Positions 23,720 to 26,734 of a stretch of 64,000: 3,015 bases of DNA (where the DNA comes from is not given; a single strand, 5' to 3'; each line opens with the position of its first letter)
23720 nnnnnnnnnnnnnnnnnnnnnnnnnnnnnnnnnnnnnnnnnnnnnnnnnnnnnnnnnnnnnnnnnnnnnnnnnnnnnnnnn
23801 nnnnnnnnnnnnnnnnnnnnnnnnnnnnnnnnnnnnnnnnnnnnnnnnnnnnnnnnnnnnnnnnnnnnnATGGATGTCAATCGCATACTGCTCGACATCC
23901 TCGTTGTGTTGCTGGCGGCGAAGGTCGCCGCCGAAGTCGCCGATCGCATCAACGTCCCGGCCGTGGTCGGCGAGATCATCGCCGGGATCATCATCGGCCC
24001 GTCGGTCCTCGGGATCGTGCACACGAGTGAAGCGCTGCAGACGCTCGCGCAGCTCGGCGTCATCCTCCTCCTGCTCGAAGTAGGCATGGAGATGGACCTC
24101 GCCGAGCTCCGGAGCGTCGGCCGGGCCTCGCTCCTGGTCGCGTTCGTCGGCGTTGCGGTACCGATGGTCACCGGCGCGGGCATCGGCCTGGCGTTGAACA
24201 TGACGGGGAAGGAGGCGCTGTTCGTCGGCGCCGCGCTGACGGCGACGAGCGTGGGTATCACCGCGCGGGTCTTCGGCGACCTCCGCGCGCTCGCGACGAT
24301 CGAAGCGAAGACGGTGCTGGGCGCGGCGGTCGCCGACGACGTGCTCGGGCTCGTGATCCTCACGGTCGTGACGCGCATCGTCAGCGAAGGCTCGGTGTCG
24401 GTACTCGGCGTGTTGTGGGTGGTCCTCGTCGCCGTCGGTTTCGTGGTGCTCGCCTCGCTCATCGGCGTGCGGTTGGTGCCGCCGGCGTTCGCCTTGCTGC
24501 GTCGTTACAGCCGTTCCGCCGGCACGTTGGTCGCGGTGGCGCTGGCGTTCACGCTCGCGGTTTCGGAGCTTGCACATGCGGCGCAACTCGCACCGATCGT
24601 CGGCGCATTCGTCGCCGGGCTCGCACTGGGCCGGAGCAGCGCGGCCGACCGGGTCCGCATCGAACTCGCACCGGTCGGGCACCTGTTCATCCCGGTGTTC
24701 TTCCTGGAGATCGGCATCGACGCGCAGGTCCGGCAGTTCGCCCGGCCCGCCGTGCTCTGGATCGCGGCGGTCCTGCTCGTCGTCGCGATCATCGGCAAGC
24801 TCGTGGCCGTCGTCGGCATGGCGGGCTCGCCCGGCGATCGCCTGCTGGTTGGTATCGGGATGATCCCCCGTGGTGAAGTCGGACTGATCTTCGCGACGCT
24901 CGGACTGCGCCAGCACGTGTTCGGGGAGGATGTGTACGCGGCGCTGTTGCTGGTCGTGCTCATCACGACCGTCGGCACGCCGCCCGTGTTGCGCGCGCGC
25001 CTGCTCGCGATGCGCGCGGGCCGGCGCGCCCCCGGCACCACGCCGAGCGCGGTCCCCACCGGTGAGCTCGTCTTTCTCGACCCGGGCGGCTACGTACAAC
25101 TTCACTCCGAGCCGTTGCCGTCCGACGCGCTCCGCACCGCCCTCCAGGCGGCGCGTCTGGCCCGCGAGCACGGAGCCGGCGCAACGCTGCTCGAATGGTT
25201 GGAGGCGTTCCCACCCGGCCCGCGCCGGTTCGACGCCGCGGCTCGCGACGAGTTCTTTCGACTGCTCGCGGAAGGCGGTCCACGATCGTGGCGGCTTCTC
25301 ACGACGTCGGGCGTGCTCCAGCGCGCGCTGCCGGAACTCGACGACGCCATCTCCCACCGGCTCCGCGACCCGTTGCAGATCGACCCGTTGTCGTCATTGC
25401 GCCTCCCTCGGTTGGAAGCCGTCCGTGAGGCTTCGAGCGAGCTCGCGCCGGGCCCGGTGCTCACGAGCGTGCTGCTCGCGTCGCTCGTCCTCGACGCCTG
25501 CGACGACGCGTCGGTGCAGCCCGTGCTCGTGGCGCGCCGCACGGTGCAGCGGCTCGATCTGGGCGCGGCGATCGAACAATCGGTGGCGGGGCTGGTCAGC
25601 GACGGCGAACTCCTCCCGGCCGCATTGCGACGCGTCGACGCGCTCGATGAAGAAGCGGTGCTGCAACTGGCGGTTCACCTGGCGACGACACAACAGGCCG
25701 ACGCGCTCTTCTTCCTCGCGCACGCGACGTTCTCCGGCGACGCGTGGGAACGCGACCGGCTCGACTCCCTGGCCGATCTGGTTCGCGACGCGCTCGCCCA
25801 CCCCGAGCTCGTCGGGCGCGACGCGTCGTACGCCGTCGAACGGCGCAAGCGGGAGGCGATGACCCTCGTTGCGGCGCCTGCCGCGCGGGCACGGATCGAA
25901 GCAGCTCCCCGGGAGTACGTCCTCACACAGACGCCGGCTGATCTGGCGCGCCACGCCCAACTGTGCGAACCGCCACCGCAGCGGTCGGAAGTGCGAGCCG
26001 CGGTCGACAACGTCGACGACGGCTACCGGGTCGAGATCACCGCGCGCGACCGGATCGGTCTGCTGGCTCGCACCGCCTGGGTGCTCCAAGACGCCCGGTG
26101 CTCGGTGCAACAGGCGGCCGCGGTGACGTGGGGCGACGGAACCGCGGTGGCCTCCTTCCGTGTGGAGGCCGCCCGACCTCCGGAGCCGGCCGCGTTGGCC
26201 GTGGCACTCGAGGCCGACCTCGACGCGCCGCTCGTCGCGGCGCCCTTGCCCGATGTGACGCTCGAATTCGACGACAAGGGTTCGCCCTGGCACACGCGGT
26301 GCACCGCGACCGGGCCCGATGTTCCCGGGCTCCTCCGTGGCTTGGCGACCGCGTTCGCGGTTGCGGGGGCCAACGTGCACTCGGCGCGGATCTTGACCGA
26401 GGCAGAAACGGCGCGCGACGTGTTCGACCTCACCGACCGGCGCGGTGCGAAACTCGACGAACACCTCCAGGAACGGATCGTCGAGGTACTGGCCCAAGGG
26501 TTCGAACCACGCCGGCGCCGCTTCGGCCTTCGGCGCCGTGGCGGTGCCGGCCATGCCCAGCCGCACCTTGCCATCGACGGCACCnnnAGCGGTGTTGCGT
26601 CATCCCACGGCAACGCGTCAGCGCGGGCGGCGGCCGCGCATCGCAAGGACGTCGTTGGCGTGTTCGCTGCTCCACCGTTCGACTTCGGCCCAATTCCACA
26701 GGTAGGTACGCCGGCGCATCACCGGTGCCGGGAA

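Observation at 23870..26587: Cation:proton antiporter fused to a GlnD sensory tail that lacks the nucleotidyltransferase domain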

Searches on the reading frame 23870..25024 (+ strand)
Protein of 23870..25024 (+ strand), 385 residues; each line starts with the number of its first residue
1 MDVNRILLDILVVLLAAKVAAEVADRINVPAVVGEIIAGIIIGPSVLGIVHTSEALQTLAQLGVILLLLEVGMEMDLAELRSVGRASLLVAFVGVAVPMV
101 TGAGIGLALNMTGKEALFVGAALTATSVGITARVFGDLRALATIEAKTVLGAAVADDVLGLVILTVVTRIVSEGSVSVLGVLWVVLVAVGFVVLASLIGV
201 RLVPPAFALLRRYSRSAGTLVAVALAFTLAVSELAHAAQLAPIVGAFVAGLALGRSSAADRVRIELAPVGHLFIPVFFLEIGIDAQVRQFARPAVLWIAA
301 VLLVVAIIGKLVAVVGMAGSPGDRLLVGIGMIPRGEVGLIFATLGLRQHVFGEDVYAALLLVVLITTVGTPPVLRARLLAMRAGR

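Call 43: search_solved_structures(query=window:23870-25024:+, max_evalue=0.00001, show_alignments=2)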
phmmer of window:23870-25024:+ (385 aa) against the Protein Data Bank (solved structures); distinct sequences matched with E-value up to 0.00001: 5.
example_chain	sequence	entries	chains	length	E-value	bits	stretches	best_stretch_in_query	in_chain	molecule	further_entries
5bz2_A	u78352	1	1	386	2e-62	214.6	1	7-376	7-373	Na(+)/H(+) antiporter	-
4bwz_A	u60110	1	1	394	3.2e-62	214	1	7-376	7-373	NA(+)/H(+) ANTIPORTER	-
5bz3_A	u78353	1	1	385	4.7e-62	213.4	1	7-376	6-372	Na(+)/H(+) antiporter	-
8bxg_A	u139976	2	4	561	9.9e-14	54.5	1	6-306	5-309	Glutathione-regulated potassium-efflux system protein KefC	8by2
9emb_A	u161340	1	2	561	4.6e-13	52.3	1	6-306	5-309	Glutathione-regulated potassium-efflux system protein KefC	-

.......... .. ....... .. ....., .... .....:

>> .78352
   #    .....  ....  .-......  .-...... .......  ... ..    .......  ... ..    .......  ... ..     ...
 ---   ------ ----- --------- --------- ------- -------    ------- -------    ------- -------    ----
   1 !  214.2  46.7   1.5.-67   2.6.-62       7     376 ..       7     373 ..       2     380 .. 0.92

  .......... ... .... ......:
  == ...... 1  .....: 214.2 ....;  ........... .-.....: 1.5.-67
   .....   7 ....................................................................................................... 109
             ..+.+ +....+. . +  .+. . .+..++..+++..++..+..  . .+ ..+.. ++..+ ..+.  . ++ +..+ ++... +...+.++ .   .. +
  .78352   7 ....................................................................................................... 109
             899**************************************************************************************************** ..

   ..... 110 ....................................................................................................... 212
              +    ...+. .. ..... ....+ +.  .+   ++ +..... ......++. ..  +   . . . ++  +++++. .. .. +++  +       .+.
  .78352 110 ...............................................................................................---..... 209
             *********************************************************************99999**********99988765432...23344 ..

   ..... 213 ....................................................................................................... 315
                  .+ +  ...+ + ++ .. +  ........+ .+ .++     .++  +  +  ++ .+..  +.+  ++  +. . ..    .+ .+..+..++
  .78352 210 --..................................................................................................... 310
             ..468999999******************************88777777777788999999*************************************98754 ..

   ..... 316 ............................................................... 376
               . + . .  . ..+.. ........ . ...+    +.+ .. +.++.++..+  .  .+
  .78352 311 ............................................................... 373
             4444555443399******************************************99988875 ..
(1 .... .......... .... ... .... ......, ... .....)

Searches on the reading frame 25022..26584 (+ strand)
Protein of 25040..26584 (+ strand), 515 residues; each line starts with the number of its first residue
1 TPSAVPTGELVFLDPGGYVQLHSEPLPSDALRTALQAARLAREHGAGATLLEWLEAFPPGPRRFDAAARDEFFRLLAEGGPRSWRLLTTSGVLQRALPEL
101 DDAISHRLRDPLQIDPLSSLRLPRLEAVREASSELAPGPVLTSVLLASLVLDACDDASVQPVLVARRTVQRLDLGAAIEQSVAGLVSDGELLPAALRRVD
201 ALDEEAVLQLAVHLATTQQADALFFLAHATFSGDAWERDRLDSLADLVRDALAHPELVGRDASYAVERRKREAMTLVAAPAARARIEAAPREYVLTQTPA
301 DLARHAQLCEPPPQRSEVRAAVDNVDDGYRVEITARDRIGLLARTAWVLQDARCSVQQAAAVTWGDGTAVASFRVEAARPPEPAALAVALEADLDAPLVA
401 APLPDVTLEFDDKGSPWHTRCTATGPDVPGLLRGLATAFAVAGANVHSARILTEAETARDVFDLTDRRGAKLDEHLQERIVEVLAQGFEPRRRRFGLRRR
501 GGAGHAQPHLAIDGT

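Call 13: search_solved_structures(query=window:25040-26584:+, max_evalue=1, show_alignments=2)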
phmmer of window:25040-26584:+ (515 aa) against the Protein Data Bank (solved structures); distinct sequences matched with E-value up to 1: 2.
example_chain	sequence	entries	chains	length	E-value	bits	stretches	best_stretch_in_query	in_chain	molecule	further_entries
6lxg_A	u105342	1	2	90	0.6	12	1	331-383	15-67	GTP pyrophosphokinase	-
2qkp_A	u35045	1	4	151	0.75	11.7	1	291-335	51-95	Uncharacterized protein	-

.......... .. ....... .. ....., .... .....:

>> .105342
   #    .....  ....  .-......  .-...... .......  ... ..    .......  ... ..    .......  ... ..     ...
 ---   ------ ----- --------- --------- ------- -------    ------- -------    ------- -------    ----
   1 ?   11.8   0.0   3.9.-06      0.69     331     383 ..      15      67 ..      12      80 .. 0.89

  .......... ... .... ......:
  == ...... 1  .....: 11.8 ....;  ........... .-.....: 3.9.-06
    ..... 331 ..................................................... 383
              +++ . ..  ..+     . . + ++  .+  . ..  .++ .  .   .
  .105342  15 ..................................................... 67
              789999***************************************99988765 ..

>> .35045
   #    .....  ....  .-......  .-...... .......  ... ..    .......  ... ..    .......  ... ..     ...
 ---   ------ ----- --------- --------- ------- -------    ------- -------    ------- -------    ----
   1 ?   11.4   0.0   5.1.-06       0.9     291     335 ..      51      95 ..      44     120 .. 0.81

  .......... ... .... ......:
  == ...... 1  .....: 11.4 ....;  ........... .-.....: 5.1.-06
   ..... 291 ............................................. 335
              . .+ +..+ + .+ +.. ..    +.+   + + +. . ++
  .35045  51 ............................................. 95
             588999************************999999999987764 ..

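Call 14: search_protein_families(library=pfam, proteins=[window:25040-26584:+], max_evalue=10)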
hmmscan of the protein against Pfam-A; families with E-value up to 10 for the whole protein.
window:25040-26584:+ (515 aa): 5 families
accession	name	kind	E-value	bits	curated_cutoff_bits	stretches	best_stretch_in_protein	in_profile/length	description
PF01842.31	ACT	-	2.4e-09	37.2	27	2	425-480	7-61/66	ACT domain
PF13291.12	ACT_4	-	2.4e-05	25.3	27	2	330-376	8-55/80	ACT domain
PF12627.12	PolyA_pol_RNAbd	-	0.0047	17.1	22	1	69-103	28-63/64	Probable RNA and SrmB- binding site of polymerase A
PF13740.12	ACT_6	-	0.13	12.6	23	1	422-446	6-30/76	ACT domain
PF02232.20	Alpha_TIF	-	0.14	11.7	25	1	291-338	75-123/343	Alpha trans-inducing protein (Alpha-TIF)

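Call 34: find_related_loci(query=A2, collection=genome_contigs, flank=7000)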
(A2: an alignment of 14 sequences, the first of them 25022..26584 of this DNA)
Query A2 (521 aa) in genome_contigs; peptide patterns used: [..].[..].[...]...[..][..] (x = any residue, [..] = any of these).
222 stretches matched a pattern; 191 encode a relative of the query (tblastn E <= 1e-3); the best 80 are kept; 80 distinct loci.
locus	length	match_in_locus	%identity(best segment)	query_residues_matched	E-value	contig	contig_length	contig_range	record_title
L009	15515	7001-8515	58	23-518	3e-164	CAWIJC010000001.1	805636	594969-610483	MAG: uncultured Actinomycetes bacterium isolate MFD04944.bin.2.143 genome assembly, contig: contig_17143, whole genome s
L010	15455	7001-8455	55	16-501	3e-153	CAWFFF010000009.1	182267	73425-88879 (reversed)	MAG: uncultured Actinomycetes bacterium isolate MFD02416.bin.2.90 genome assembly, contig: contig_45007, whole genome sh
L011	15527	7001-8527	53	1-507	5e-151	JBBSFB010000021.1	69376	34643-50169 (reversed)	MAG: Acidimicrobiia bacterium isolate LS1_sbin.76 LS1_sbin.76_K_684992_L_69376_cov_34.6800, whole genome shotgun sequenc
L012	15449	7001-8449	58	17-500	1e-150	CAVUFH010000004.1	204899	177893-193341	MAG: uncultured Actinomycetes bacterium isolate MFD04944.bin.1.41 genome assembly, contig: contig_27100, whole genome sh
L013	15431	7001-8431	57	16-493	2e-141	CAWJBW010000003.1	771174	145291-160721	MAG: uncultured Actinomycetes bacterium isolate MFD09267.bin.2.111 genome assembly, contig: contig_2088, whole genome sh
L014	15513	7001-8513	56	1-506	4e-145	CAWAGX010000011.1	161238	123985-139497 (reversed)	MAG: uncultured Actinomycetes bacterium isolate MFD04944.bin.2.173 genome assembly, contig: contig_33516, whole genome s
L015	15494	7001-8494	50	7-506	2e-131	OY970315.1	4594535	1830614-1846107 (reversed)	MAG: uncultured Actinomycetes bacterium isolate MFD02416.bin.c.12 genome assembly, chromosome: 1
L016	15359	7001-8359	55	56-509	3e-128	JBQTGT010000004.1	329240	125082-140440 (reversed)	MAG: Actinomycetota bacterium isolate SAR205 c_000000213778, whole genome shotgun sequence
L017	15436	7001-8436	56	33-505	1e-137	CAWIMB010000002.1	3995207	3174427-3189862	MAG: uncultured Actinomycetes bacterium isolate MFD04944.bin.2.122 genome assembly, contig: contig_32065, whole genome s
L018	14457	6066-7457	53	31-493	1e-122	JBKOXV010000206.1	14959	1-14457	MAG: bacterium isolate GB_HAYS_MAG_00078 GB_HAYS_000000570686, whole genome shotgun sequence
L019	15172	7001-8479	52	16-507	1e-119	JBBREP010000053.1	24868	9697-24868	MAG: Acidimicrobiia bacterium isolate Co_metawrap_2507 Cmw_2507_k141_23720901_length_24868_cov_9.9985, whole genome shot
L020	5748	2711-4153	48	13-493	4e-112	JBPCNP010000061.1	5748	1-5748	MAG: Acidimicrobiales bacterium isolate TH_ant_mag_133 S1Ck127_5661383_flag_0_multi_56.9004_len_5748, whole genome shotg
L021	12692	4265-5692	49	23-498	4e-105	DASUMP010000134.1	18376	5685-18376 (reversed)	MAG TPA_asm: Acidimicrobiia bacterium isolate SMAG_U1576 k141_664999, whole genome shotgun sequence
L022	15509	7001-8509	47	12-505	2e-104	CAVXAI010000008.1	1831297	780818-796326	MAG: uncultured Acidimicrobiales bacterium isolate MFD05176.bin.2.218 genome assembly, contig: contig_1767, whole genome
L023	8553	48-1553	45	1-494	2e-104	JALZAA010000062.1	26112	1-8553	MAG: Actinomycetota bacterium isolate KAP bin79 SD1490-92_k127_374675, whole genome shotgun sequence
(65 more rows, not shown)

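Call 44: search_protein_representatives(alignment_id=A2)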
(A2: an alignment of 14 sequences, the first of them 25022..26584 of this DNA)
Query: 14 sequences, 507 profile positions. Proteins with E-value up to 0.001 (for the whole library): 7288; up to 1e-10: 3493; up to 1e-30: 469. The best 150 are listed.
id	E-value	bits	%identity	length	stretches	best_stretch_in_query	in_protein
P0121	9.4e-196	667.7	-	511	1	25-506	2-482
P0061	5.6e-190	648.6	-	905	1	6-506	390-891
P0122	5.3e-188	642.1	-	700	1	6-481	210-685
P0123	6.1e-177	605.6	-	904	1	5-499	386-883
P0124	3.5e-163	560.2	-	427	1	92-504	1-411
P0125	9.7e-160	548.9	-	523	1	10-502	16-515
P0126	1.4e-159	548.3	-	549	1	6-500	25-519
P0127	8.8e-158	542.4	-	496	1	17-505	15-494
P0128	2.4e-156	537.7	-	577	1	2-506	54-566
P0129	7.2e-156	536.1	-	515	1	10-496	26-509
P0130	2.4e-155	534.4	-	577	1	9-501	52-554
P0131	5.0e-155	533.3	-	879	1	10-504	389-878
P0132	2.6e-154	531.0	-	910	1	6-503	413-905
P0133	1.1e-150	519.0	-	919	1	8-504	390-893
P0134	8.4e-145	499.6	-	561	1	3-496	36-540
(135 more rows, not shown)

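Call 48: predict_structure(alignment_id=A2)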
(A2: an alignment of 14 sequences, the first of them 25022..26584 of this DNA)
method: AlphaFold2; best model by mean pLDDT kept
length: 521 residues; sequences in the alignment: 14
mean_pLDDT: 89.2   pTM: 0.82
mean pLDDT of the five models: 89.2, 87.4, 86.9, 86.2, 86.2
residues with pLDDT >= 90: 403; 70-90: 68; 50-70: 19; < 50: 31
segments of 3 or more residues with pLDDT < 50: 1-13, 504-521
pLDDT, mean of each block of 10 residues (from residue 1): 36 73 92 92 94 93 88 95 92 92 93 68 75 91 89 96 90 96 97 96 92 93 95 94 94 95 90 96 96 92 95 96 96 95 95 95 93 93 96 96 90 96 96 92 96 92 93 94 97 81 47 39 46
secondary structure, 60 per line:
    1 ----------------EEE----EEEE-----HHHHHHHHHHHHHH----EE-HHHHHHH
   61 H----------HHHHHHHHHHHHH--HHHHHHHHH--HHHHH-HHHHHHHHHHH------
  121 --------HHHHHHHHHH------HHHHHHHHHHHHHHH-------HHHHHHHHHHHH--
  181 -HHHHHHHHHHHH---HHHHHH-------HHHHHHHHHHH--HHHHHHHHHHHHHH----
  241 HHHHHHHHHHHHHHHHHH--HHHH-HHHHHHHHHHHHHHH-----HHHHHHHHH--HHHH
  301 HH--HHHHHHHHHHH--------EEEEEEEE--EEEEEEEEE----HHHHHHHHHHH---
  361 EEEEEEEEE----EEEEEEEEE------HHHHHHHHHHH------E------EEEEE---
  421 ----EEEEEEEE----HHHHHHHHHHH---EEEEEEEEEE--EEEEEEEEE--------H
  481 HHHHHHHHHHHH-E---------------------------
elements in order: E17-19 E24-27 H33-46 H54-61 H72-84 H87-95 H98-102 H104-114 H129-138 H145-159 H167-178 H182-193 H197-202 H210-220 H223-236 H241-258 H261-264 H266-280 H286-294 H297-302 H305-315 E324-331 E334-342 H347-357 E361-369 E374-382 H389-399 E413-417 E425-432 H437-447 E451-460 E463-471 H480-492

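Call 72: find_encoding_contigs(protein=P0128, flank=4000, max_places=2)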
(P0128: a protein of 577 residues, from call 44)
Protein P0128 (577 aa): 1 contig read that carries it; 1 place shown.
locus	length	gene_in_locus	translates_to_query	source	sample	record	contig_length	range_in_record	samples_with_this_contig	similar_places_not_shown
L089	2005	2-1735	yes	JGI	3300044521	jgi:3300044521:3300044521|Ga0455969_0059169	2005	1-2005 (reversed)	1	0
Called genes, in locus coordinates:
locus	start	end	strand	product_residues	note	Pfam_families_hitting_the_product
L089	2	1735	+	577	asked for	PF01842:ACT (faint), PF13291:ACT_4 (faint)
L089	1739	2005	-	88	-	?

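Call 79: fold_search(model_id=the predicted structure, library=pdb)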
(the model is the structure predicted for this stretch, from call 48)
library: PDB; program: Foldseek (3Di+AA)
matches with E <= 10: 412; with E <= 0.001: 0
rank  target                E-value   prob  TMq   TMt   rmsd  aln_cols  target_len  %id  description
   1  3wfp_E                1.5e-03  1.00  0.32  0.40   6.2       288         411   15  tRNA processing enzyme (apo form 2) (released 2014-01-01)
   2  3wfr_E                2.5e-03  1.00  0.30  0.34   7.2       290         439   17  tRNA processing enzyme complex 2 (released 2014-01-01)
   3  3wfq_E                2.9e-03  1.00  0.33  0.38   6.5       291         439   16  tRNA processing enzyme complex 1 (released 2014-01-01)
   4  3wfq_G                3.0e-03  1.00  0.33  0.38   6.1       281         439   16  tRNA processing enzyme complex 1 (released 2014-01-01)
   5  3wfp_C                3.0e-03  1.00  0.32  0.38   6.2       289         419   13  tRNA processing enzyme (apo form 2) (released 2014-01-01)
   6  3wfs_D                3.0e-03  1.00  0.33  0.37   6.8       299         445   15  tRNA processing enzyme complex 3 (released 2014-01-01)
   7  3wfp_B                3.5e-03  1.00  0.33  0.38   5.5       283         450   15  tRNA processing enzyme (apo form 2) (released 2014-01-01)
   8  2nyi_A                3.5e-03  1.00  0.12  0.32  16.1       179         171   17  Crystal Structure of an Unknown Protein from Galdieria sulphuraria (released 2006-12-12)
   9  3wfs_C                3.8e-03  1.00  0.32  0.38   6.9       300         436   15  tRNA processing enzyme complex 3 (released 2014-01-01)
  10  3wfr_H                4.1e-03  1.00  0.33  0.36   6.5       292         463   15  tRNA processing enzyme complex 2 (released 2014-01-01)
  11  3wfq_H                4.3e-03  1.00  0.33  0.38   6.6       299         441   14  tRNA processing enzyme complex 1 (released 2014-01-01)
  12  3wfq_F                4.5e-03  1.00  0.33  0.39   6.7       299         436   16  tRNA processing enzyme complex 1 (released 2014-01-01)
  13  3wfo_A                5.4e-03  1.00  0.32  0.38   6.2       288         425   15  tRNA processing enzyme (apo form 1) (released 2014-01-01)
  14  3wfr_F                6.2e-03  1.00  0.33  0.38   6.0       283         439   17  tRNA processing enzyme complex 2 (released 2014-01-01)
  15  8y1j_A                6.2e-03  1.00  0.19  0.20  12.0       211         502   18  Structure of the pyridoxal 5'-phosphate-dependent (PLP) threonine deaminase ilvA1 from Pseudomonas aeruginosa PAO1 (released 2024-05-22)
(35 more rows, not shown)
